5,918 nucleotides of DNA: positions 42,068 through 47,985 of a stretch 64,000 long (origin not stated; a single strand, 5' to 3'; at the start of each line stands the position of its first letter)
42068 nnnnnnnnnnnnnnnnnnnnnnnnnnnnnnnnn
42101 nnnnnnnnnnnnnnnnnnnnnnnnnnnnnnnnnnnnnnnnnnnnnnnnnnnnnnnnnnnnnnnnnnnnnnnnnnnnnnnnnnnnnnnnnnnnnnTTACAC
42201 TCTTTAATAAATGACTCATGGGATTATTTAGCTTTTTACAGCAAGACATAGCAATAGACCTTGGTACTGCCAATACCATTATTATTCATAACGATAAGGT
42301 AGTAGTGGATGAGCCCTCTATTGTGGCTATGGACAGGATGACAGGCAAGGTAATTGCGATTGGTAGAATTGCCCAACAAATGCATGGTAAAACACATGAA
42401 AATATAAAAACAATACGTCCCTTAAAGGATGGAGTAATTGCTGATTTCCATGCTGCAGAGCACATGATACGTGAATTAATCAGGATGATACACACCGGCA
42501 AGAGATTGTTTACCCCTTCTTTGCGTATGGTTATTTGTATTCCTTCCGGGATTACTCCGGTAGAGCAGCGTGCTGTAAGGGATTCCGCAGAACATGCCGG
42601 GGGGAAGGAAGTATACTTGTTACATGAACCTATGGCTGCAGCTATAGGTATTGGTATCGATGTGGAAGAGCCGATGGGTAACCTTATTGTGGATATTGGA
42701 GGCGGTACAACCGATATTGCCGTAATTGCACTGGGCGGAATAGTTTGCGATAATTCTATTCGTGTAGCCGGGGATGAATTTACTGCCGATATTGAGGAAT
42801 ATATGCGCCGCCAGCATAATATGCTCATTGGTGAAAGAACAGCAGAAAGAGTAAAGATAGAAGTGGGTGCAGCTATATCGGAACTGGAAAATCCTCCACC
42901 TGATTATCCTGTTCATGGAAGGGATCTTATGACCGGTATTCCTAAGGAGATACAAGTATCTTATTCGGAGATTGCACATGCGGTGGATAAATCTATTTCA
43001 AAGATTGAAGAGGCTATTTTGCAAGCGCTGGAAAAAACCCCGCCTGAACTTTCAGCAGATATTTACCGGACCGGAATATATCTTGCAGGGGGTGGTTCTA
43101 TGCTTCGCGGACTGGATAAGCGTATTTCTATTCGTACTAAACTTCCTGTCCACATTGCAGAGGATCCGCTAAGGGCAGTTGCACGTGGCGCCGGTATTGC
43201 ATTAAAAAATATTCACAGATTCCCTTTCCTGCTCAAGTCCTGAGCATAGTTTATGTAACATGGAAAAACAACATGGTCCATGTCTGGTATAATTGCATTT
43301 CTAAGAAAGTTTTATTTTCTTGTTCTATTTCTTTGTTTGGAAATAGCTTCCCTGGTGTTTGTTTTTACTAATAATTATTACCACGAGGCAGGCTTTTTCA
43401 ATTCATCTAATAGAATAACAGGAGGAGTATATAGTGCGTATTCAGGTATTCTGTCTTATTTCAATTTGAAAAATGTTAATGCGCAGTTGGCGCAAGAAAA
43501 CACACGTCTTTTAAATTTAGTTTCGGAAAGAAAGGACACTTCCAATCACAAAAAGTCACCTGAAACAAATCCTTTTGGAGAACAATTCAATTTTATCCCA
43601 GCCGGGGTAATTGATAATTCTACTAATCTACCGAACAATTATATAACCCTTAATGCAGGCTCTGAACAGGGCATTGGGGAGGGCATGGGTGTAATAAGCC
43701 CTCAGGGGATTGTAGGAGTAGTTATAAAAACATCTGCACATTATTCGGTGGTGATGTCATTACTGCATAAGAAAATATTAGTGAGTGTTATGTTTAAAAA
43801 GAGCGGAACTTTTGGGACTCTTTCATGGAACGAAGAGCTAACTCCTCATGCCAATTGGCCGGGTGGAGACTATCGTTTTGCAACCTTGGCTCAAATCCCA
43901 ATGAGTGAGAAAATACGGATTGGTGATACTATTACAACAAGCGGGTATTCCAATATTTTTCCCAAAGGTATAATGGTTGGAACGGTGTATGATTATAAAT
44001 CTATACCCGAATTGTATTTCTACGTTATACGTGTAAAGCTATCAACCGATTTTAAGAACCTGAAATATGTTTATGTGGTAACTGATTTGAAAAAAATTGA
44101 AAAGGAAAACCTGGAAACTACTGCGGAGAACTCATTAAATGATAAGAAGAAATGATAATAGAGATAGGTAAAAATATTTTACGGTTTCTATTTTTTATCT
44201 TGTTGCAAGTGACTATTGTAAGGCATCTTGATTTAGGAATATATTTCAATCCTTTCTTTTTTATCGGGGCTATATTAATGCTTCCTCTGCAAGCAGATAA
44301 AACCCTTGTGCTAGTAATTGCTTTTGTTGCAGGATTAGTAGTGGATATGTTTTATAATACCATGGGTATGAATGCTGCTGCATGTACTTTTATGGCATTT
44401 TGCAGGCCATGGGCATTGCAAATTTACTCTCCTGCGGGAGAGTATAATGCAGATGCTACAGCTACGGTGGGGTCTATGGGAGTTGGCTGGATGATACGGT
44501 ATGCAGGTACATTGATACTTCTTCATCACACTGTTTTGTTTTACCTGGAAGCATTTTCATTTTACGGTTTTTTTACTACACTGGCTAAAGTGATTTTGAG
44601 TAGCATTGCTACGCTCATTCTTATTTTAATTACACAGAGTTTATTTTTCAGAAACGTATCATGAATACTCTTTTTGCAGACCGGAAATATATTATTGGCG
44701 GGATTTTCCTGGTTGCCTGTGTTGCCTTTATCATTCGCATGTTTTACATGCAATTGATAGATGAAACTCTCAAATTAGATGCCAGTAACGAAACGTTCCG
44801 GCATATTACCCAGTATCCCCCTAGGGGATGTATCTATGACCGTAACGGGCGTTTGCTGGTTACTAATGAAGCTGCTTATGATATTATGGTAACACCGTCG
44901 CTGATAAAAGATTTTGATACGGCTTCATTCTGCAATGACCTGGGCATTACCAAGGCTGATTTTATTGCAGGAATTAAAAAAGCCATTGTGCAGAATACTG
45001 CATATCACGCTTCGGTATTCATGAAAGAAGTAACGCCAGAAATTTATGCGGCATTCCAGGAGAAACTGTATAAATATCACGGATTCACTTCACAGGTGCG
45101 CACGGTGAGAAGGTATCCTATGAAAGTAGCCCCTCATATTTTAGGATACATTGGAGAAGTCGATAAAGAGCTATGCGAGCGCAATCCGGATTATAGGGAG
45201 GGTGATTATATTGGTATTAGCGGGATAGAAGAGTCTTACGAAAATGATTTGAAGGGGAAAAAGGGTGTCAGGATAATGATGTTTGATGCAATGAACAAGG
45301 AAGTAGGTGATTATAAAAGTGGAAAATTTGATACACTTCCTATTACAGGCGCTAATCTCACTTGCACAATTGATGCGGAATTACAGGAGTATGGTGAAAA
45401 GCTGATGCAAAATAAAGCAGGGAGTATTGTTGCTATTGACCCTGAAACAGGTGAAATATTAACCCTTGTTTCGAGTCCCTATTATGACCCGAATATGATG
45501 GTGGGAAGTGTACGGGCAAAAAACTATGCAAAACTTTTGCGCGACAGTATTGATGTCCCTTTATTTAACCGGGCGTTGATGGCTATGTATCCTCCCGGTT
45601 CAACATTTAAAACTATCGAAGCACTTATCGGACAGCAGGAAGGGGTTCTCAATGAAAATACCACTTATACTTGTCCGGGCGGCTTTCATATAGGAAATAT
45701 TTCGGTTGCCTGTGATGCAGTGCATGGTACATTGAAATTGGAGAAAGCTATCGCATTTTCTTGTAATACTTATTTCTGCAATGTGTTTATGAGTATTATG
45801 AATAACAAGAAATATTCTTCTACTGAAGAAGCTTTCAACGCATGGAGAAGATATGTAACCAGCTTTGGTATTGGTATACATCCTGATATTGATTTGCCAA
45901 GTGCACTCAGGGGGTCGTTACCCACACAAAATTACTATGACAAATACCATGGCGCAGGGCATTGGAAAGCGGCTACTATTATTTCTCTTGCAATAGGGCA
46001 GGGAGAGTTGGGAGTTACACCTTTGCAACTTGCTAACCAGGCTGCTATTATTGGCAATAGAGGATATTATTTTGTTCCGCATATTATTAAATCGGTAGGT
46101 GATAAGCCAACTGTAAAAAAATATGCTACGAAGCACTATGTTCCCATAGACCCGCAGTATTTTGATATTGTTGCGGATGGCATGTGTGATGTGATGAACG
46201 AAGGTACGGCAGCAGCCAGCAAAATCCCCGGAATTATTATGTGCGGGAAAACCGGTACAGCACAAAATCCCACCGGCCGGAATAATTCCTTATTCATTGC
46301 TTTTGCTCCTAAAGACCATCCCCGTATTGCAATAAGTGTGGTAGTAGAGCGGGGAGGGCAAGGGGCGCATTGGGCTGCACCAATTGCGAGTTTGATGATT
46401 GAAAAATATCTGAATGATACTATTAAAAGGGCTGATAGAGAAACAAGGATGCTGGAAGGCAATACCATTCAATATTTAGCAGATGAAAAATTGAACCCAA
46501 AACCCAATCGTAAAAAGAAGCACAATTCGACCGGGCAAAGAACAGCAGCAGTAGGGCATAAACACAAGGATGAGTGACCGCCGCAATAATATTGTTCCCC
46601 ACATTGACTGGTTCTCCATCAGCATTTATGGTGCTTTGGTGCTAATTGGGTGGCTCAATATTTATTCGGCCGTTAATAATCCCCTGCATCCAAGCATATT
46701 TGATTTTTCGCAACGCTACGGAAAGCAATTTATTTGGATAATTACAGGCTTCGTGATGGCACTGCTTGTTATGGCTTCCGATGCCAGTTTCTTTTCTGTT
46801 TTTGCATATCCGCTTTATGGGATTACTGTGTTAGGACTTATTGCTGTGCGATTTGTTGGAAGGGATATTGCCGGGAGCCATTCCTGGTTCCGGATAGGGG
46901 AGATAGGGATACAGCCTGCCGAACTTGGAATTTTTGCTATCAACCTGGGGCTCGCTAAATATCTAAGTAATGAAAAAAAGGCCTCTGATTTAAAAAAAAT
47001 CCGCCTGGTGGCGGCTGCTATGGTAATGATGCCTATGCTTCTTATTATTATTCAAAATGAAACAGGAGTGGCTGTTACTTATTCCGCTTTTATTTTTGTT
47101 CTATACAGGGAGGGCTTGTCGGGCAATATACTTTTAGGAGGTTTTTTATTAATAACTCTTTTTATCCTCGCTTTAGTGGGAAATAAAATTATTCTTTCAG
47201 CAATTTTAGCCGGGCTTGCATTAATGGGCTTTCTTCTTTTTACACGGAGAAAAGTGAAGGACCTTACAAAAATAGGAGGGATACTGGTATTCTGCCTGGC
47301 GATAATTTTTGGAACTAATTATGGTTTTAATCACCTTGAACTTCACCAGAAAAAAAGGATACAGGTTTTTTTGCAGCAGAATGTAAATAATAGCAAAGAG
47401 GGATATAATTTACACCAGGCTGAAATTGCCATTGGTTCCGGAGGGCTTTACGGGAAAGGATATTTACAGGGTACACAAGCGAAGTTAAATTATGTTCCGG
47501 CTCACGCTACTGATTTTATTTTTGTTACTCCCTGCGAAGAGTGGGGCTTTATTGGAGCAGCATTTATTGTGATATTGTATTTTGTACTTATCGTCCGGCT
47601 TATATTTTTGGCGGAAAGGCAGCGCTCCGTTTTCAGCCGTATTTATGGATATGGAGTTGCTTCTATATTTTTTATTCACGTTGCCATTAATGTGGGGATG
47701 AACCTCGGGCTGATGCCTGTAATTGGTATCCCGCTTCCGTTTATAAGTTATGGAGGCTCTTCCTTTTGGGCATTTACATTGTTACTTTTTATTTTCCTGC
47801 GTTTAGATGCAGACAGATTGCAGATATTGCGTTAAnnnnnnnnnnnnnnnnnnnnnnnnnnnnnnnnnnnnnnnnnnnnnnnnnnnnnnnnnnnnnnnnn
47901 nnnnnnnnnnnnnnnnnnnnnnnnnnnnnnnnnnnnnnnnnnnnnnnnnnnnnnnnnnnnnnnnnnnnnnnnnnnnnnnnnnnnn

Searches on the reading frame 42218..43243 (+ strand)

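Call 48: search_protein_families(library=pfam, proteins=[window:42218-43243:+], max_evalue=0.0001)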
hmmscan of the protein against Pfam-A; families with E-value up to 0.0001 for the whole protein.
window:42218-43243:+ (341 aa): 4 families
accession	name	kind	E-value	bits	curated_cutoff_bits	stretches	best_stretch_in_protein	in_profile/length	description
PF06723.19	MreB_Mbl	-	7.9e-128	426.3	27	1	9-334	2-324/327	MreB/Mbl protein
PF14450.12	FtsA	-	2.2e-12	47.8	31.8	1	157-316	2-112/127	Cell division protein FtsA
PF00012.26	HSP70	-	6.3e-10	38.3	20.6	1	103-327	135-370/599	Hsp70 protein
PF00022.25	Actin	-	9.8e-09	34.7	27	0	33-200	31-191/410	Actin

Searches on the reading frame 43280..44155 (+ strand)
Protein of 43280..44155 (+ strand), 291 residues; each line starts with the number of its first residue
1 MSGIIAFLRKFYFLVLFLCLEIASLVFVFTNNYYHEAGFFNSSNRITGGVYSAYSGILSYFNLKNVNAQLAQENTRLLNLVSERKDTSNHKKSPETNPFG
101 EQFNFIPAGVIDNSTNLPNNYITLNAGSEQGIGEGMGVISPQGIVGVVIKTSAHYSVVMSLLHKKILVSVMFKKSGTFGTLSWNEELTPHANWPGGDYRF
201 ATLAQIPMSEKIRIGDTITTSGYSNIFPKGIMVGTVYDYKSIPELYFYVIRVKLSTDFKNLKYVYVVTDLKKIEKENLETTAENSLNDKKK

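Call 48: search_protein_families(library=pfam, proteins=[window:43280-44155:+], max_evalue=0.0001)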
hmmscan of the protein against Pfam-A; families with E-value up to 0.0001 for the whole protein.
window:43280-44155:+ (291 aa): 1 family
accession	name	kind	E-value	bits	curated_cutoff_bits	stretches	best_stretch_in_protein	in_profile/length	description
PF04085.20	MreC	-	2.1e-39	135.1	28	1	110-268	1-147/147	Rod shape-determining protein MreC, barrel core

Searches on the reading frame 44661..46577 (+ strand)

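Call 48: search_protein_families(library=pfam, proteins=[window:44661-46577:+], max_evalue=0.0001)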
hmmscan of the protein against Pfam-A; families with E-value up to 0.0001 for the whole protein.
window:44661-46577:+ (638 aa): 2 families
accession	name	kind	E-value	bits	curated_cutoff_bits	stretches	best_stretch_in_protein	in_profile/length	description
PF00905.27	Transpeptidase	-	7.7e-56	189.9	22.1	1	254-577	1-295/299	Penicillin binding protein transpeptidase domain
PF03717.20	PBP_dimer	-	4.8e-38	131.8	24.4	1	51-216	2-177/180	Penicillin-binding Protein dimerisation domain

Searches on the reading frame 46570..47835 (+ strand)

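Call 48: search_protein_families(library=pfam, proteins=[window:46570-47835:+], max_evalue=0.0001)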
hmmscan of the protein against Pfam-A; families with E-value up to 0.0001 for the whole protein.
window:46570-47835:+ (421 aa): 1 family
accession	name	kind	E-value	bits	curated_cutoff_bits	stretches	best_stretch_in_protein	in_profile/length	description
PF01098.24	FTSW_RODA_SPOVE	-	1.5e-71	241.7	26.4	1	19-414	7-352/356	Cell cycle protein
